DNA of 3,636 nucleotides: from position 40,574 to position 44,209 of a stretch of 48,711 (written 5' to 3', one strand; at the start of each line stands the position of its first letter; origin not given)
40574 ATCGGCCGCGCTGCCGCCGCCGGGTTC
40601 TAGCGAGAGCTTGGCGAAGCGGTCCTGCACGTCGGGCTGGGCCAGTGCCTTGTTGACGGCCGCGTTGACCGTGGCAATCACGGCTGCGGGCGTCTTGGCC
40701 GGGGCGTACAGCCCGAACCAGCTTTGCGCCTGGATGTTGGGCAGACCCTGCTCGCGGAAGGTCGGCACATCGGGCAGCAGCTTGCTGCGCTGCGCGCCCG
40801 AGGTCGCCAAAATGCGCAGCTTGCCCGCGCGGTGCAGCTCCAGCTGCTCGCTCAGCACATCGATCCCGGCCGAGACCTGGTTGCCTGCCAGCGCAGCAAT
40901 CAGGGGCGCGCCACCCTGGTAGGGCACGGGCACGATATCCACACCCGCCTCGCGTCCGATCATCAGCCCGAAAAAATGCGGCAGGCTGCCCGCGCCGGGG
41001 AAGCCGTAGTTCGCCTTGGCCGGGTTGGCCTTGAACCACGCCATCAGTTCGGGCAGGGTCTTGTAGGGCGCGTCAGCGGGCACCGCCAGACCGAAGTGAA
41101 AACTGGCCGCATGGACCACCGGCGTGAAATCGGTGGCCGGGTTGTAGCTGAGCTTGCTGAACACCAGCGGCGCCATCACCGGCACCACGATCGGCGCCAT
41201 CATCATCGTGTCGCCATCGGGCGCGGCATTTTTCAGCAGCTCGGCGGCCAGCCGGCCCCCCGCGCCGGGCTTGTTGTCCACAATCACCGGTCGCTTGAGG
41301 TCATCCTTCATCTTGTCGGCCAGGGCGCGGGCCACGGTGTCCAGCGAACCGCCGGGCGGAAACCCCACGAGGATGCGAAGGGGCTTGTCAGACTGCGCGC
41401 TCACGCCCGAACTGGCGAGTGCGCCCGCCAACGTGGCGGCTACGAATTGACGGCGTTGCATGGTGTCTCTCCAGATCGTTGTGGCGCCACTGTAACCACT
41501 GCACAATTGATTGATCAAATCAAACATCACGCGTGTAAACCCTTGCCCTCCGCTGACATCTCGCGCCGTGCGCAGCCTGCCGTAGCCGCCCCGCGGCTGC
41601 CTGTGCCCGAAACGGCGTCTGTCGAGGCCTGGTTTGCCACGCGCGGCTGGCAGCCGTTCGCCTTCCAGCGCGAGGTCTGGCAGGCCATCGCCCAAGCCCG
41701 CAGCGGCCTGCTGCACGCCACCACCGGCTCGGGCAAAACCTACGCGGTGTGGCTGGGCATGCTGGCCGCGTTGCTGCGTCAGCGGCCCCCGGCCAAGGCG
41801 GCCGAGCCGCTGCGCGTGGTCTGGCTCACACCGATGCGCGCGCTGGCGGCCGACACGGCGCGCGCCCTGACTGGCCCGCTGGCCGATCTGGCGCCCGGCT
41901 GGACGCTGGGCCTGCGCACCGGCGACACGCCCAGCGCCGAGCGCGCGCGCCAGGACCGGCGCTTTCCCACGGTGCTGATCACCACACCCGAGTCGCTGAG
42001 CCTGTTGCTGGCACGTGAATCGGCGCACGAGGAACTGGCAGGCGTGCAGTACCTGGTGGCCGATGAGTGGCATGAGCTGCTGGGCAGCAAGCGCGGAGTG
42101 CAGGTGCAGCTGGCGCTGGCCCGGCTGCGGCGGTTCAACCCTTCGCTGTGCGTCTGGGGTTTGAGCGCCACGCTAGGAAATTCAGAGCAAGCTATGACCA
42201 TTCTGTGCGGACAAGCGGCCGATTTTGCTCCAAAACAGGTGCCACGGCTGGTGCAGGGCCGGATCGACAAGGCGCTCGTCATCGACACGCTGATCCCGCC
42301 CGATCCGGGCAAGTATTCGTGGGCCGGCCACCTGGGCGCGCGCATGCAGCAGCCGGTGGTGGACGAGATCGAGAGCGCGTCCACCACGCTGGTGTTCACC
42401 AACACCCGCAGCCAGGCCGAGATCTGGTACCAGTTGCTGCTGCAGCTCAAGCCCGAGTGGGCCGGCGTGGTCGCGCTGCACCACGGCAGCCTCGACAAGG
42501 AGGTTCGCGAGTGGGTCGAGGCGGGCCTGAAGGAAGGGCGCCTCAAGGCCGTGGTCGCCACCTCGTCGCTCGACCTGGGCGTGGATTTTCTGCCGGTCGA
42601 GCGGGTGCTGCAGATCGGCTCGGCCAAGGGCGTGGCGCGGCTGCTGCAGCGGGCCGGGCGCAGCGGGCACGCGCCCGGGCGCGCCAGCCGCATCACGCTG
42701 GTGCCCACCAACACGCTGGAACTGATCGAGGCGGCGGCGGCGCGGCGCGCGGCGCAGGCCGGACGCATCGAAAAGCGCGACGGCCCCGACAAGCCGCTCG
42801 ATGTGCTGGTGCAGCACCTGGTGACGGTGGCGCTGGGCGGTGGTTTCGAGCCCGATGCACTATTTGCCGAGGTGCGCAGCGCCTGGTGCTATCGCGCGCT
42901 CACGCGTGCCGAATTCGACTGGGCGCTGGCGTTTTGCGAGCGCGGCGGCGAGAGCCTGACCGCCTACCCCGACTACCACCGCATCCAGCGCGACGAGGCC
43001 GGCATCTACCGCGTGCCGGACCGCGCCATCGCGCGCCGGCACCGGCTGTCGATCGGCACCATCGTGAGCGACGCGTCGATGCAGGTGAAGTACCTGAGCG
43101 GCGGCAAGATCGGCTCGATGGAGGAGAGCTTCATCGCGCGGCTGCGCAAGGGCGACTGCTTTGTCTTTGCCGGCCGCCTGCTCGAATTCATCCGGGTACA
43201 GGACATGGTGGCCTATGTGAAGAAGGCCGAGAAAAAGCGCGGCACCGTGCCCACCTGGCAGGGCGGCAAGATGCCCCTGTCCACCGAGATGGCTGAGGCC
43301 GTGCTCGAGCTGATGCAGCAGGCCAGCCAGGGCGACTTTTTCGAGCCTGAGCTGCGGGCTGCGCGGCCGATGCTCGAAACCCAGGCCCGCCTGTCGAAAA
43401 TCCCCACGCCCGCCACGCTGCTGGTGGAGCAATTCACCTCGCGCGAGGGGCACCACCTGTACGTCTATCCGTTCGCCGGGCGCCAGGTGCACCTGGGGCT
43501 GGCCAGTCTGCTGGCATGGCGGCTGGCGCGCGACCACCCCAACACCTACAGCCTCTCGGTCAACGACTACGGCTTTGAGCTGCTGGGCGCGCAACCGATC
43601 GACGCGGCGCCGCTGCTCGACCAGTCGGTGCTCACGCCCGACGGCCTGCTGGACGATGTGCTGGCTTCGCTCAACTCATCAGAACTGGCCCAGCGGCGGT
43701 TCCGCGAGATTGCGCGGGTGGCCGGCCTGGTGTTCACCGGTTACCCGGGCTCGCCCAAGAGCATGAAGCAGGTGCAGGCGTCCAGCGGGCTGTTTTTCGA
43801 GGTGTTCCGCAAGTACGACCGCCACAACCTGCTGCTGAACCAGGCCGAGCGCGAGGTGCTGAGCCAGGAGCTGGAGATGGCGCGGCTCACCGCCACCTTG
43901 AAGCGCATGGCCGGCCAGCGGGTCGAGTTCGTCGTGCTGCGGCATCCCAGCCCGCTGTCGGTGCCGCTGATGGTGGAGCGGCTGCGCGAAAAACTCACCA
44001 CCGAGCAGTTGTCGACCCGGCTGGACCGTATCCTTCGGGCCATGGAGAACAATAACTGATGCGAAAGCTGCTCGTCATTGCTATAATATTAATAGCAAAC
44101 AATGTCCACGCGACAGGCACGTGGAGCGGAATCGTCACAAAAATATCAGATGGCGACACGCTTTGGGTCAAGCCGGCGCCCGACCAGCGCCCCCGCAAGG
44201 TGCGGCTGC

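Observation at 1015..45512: A dispersed ~60-70 nt repeat with an AT-rich palindromic core: 9 copies in 48.7 kb, seven overlapping coding sequence in frame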

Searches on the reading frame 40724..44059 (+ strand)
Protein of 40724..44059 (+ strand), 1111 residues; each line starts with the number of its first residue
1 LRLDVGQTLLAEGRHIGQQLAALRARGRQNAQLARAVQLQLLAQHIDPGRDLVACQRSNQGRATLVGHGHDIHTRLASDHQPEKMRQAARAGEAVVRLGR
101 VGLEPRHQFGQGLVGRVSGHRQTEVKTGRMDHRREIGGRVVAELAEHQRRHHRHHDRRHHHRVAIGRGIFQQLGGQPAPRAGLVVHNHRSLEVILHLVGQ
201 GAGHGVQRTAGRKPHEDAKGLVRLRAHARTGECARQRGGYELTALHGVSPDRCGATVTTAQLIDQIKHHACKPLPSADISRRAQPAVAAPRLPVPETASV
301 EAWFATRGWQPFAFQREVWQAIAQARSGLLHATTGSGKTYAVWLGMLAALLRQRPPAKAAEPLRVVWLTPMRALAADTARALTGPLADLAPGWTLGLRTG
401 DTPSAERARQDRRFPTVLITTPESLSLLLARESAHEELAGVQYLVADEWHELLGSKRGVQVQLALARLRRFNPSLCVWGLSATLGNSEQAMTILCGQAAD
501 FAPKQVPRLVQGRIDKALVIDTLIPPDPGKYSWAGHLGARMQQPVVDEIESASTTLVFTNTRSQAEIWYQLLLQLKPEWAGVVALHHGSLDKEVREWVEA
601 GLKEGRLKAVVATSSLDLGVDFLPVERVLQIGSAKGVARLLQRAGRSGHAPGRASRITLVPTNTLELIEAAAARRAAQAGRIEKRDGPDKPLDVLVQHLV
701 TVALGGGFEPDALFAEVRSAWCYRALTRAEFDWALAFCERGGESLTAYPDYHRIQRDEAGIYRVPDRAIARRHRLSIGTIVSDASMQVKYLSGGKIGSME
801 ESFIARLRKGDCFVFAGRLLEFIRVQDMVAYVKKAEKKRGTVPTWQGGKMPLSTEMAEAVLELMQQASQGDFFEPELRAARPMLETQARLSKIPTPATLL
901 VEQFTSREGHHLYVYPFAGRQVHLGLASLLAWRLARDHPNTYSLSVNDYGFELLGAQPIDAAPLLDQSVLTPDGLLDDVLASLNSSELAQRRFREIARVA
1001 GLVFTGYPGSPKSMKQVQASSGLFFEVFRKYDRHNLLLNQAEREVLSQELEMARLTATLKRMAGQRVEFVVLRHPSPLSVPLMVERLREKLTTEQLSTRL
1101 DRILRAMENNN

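Call 46: search_protein_families(library=pfam, proteins=[window:40724-44059:+], max_evalue=0.001)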
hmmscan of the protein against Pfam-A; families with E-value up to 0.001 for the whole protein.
window:40724-44059:+ (1111 aa): 5 families
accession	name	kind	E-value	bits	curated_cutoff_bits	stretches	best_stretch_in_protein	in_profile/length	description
PF19306.5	WH_Lhr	-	1.2e-63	213.9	27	1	676-841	2-167/168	Large helicase-related protein, winged helix domain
PF08494.16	DEAD_assoc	-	4.4e-56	190.2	23.5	1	893-1079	1-191/191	DEAD/H associated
PF00270.35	DEAD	-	4.4e-25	88.8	26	1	314-486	3-162/167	DEAD/DEAH box helicase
PF00271.37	Helicase_C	-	2.6e-13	50.6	23.5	1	550-649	13-108/110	Helicase conserved C-terminal domain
PF04851.21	ResIII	-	2.2e-07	31.4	22.5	1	310-484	8-162/164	Type III restriction enzyme, res subunit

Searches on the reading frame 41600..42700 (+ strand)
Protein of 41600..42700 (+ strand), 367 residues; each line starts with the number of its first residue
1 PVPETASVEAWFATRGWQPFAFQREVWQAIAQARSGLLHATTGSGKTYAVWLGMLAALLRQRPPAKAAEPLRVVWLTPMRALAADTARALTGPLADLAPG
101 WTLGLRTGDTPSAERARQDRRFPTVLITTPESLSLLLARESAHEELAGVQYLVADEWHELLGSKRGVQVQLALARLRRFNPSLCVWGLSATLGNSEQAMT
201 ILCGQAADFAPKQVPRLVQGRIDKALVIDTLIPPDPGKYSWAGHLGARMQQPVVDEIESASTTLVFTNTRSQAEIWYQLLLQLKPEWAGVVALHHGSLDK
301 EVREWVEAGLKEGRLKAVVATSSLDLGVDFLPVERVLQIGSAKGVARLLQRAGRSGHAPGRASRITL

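Call 58: search_solved_structures(query=window:41600-42700:+, max_evalue=1e-10, show_alignments=3)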
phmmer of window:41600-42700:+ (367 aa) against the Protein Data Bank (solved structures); distinct sequences matched with E-value up to 1e-10: 19.
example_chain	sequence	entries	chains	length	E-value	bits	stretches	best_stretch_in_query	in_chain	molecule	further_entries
5v9x_A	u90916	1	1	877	1.4e-45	159.4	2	7-290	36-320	ATP-dependent DNA helicase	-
7lhl_A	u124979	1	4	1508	5.2e-45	157.5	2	7-290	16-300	ATP-dependent DNA helicase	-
9if7_LB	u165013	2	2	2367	4.3e-15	59.1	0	21-197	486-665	ATP-dependent RNA helicase, putative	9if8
8ro0_B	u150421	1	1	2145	5.5e-15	58.7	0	33-202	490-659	U5 small nuclear ribonucleoprotein 200 kDa helicase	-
6znp_A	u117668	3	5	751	2.7e-14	56.5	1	7-362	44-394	Uncharacterized ATP-dependent helicase YprA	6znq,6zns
9b15_A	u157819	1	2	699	1.6e-13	53.9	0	23-200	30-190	ATP-dependent DNA helicase Hel308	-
6qdv_B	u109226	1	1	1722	4.8e-13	52.3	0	22-202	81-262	U5 small nuclear ribonucleoprotein 200 kDa helicase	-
4f91_B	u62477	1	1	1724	4.8e-13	52.3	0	22-202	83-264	U5 small nuclear ribonucleoprotein 200 kDa helicase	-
4f92_B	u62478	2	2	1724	4.8e-13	52.3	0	22-202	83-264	U5 small nuclear ribonucleoprotein 200 kDa helicase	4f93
5urj_A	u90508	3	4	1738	5e-13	52.3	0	22-202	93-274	U5 small nuclear ribonucleoprotein 200 kDa helicase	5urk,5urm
4kit_B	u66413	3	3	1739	5e-13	52.3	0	22-202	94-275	U5 small nuclear ribonucleoprotein 200 kDa helicase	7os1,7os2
6s8q_B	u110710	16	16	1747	5.1e-13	52.3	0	22-202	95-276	U5 small nuclear ribonucleoprotein 200 kDa helicase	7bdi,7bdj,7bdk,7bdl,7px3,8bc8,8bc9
8alz_B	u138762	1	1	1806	5.9e-13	52.1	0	35-201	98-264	Activating signal cointegrator 1 complex subunit 3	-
2p6r_A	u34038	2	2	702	6.3e-13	52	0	23-200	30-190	afUHEL308 HELICASE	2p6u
6s8o_B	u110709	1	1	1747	6.8e-13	51.9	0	22-202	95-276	U5 small nuclear ribonucleoprotein 200 kDa helicase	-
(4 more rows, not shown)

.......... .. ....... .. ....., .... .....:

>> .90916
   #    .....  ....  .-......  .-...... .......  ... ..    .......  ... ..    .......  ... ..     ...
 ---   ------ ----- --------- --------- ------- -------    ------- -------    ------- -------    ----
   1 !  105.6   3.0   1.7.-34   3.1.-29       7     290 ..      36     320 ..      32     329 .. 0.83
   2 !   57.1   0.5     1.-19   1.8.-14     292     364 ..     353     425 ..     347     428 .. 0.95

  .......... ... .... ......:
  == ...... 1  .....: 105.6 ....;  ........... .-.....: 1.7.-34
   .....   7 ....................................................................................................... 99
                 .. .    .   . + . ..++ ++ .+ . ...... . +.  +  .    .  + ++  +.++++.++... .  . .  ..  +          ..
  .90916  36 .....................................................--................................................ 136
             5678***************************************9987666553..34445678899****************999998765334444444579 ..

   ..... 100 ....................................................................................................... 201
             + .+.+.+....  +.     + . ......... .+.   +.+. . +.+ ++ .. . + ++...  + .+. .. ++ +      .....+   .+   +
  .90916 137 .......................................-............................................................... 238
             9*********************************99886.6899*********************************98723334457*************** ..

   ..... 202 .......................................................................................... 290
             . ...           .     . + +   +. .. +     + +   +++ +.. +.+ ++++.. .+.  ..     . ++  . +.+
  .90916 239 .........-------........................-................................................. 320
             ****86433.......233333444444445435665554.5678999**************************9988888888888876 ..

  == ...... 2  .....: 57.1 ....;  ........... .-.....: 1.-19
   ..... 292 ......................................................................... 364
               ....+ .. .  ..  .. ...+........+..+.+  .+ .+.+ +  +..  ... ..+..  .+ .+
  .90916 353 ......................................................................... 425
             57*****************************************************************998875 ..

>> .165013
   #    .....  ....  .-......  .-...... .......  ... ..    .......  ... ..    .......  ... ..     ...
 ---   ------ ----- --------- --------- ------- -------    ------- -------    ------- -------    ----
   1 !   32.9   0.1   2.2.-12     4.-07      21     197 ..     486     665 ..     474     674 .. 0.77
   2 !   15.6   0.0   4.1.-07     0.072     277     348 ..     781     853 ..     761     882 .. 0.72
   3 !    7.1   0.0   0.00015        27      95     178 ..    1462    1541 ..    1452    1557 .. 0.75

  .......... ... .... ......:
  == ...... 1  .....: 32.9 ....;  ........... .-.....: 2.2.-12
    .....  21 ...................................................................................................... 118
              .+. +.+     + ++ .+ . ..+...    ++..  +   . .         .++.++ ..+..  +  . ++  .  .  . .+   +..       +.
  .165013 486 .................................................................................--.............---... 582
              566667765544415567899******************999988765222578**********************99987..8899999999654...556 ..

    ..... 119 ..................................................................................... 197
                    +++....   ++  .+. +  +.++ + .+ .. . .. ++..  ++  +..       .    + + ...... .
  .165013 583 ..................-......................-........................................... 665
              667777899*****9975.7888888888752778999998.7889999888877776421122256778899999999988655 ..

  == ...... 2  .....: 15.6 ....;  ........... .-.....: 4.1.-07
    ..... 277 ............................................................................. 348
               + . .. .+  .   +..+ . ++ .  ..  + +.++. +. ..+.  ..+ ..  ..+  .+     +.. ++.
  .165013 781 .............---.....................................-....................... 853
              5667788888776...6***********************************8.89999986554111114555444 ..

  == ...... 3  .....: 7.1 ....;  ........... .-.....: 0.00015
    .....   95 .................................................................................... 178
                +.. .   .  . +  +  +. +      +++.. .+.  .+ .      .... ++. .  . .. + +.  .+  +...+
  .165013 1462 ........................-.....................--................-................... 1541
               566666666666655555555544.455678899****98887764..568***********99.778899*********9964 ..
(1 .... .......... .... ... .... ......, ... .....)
